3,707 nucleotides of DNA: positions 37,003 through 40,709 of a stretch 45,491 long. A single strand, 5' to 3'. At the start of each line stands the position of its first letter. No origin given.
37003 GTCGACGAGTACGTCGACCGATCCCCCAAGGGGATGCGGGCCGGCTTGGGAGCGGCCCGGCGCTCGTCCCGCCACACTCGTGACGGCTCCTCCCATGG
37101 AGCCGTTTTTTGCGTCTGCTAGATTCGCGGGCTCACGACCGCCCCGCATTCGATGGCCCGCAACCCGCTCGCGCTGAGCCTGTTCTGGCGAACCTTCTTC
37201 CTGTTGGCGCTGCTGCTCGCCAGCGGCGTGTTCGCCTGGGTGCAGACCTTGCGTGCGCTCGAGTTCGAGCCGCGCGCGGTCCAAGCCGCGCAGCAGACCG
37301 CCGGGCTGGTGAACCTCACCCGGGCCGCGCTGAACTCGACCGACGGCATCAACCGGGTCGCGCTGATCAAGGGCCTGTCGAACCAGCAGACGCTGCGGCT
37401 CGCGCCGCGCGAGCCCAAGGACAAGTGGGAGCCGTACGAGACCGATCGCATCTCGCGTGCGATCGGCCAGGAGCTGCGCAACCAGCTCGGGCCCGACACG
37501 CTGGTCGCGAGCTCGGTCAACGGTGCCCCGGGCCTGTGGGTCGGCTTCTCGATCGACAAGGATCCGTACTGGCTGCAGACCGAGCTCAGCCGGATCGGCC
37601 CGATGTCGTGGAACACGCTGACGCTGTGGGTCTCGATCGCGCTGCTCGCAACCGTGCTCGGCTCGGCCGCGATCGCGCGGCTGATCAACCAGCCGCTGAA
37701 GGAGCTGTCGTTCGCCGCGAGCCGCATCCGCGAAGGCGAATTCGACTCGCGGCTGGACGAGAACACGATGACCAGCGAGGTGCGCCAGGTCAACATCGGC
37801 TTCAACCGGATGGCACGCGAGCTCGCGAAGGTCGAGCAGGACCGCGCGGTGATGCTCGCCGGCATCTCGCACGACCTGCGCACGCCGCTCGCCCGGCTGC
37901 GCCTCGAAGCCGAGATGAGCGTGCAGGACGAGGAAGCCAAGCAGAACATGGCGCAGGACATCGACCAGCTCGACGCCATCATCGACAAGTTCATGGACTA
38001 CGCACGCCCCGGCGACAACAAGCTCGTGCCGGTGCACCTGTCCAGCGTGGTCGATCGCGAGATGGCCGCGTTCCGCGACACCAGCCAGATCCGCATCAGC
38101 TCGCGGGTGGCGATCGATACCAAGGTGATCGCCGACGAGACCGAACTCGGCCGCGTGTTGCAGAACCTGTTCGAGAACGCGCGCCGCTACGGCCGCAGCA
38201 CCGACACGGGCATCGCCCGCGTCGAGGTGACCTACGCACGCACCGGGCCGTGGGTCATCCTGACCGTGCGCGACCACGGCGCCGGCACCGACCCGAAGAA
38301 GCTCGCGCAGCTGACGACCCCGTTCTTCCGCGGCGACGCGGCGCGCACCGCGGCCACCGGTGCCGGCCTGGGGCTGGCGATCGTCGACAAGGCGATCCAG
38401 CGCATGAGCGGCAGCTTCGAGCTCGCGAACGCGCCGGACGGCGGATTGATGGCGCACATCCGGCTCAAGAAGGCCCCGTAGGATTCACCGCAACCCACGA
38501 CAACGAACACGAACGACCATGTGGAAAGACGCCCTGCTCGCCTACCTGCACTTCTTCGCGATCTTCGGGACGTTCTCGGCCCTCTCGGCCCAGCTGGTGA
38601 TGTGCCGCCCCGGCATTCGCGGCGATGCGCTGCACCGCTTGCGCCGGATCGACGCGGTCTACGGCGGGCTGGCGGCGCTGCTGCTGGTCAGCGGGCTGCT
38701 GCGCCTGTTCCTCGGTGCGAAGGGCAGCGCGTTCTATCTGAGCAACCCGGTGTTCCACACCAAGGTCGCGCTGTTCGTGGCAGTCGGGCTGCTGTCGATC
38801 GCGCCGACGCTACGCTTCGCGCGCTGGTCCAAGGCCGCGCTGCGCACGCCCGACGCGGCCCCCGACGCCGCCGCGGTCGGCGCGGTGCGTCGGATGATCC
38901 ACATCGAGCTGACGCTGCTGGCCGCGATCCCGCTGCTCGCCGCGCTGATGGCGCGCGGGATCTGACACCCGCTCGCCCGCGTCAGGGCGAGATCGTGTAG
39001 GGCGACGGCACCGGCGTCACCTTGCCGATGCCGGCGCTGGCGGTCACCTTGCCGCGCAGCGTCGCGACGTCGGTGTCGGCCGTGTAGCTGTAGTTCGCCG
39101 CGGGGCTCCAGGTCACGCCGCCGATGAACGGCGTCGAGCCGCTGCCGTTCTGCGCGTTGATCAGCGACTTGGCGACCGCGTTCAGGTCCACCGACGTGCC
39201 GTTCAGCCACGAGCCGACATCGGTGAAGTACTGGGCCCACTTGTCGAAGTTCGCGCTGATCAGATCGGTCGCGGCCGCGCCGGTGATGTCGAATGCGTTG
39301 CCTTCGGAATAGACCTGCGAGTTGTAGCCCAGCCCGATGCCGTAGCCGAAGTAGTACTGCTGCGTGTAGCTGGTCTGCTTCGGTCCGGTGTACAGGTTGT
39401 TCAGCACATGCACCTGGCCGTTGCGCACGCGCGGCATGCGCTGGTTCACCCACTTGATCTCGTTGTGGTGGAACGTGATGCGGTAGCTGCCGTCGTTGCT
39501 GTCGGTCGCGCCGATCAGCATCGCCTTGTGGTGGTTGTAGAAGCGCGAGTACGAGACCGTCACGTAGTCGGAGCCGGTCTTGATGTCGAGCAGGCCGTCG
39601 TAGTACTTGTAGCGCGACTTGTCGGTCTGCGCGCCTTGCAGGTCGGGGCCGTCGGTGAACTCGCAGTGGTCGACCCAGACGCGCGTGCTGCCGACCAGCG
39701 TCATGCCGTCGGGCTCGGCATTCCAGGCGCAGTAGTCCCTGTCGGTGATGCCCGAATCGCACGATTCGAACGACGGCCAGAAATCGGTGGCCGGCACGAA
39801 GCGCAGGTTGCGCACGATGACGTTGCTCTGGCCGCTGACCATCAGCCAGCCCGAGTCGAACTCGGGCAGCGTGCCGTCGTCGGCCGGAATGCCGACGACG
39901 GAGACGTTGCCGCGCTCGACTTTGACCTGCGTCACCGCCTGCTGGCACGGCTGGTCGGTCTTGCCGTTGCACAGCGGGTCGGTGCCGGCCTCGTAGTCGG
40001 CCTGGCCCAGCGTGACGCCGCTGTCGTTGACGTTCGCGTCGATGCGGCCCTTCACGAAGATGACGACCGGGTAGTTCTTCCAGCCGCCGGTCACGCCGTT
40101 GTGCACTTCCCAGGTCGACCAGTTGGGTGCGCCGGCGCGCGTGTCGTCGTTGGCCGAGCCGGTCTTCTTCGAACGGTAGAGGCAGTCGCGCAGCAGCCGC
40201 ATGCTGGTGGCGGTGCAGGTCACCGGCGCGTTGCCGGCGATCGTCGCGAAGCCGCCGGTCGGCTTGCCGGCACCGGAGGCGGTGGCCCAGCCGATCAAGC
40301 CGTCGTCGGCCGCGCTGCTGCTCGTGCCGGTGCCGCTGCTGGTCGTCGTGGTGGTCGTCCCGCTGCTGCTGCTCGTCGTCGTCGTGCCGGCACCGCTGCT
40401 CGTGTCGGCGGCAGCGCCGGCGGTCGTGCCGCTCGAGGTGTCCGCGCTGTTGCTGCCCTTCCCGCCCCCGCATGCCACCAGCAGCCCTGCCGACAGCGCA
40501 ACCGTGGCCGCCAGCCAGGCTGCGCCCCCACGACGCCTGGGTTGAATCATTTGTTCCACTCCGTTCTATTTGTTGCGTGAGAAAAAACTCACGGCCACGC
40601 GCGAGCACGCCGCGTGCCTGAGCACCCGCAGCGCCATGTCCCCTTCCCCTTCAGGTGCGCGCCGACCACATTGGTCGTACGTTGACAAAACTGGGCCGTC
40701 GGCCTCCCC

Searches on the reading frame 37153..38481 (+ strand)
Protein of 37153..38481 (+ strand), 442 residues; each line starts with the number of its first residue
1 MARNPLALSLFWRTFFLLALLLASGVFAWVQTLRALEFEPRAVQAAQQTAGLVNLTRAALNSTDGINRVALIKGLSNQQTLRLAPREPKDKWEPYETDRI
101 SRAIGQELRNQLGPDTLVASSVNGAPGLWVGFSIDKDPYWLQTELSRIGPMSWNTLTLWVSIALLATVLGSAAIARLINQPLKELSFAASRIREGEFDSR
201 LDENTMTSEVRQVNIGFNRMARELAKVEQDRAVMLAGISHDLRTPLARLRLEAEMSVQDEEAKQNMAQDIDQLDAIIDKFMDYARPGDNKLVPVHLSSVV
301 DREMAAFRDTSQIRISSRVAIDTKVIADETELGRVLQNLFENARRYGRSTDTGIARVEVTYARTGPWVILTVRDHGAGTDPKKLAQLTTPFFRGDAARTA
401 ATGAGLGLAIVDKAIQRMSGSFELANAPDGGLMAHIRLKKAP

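Call 85: search_protein_families(library=pfam, proteins=[window:37153-38481:+], max_evalue=0.001)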
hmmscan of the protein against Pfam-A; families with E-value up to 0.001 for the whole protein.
window:37153-38481:+ (442 aa): 5 families
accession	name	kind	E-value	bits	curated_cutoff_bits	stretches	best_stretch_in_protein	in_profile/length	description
PF16524.11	RisS_PPD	-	2.2e-37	128.2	27.5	1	42-147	1-106/107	Periplasmic domain of Sensor histidine kinase RisS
PF02518.31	HATPase_c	-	2.4e-20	73.5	26.4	1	328-440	2-109/111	Histidine kinase-, DNA gyrase B-, and HSP90-like ATPase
PF00512.31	HisKA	-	5.1e-12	46.1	26.9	1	233-287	4-64/66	His Kinase A (phospho-acceptor) domain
PF00672.30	HAMP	-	5.4e-09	36.7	25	1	174-224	2-51/53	HAMP domain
PF13581.12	HATPase_c_2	-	1.1e-05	25.8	27.4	1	339-417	39-111/127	Histidine kinase-like ATPase domain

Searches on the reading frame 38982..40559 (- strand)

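Call 85: search_protein_families(library=pfam, proteins=[window:38982-40559:-], max_evalue=0.001)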
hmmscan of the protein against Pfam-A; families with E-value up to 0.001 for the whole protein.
window:38982-40559:- (525 aa): 1 family
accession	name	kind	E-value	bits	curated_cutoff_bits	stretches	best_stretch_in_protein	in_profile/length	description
PF00544.25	Pectate_lyase_4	-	1.1e-43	149.7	24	1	203-423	22-211/211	Pectate lyase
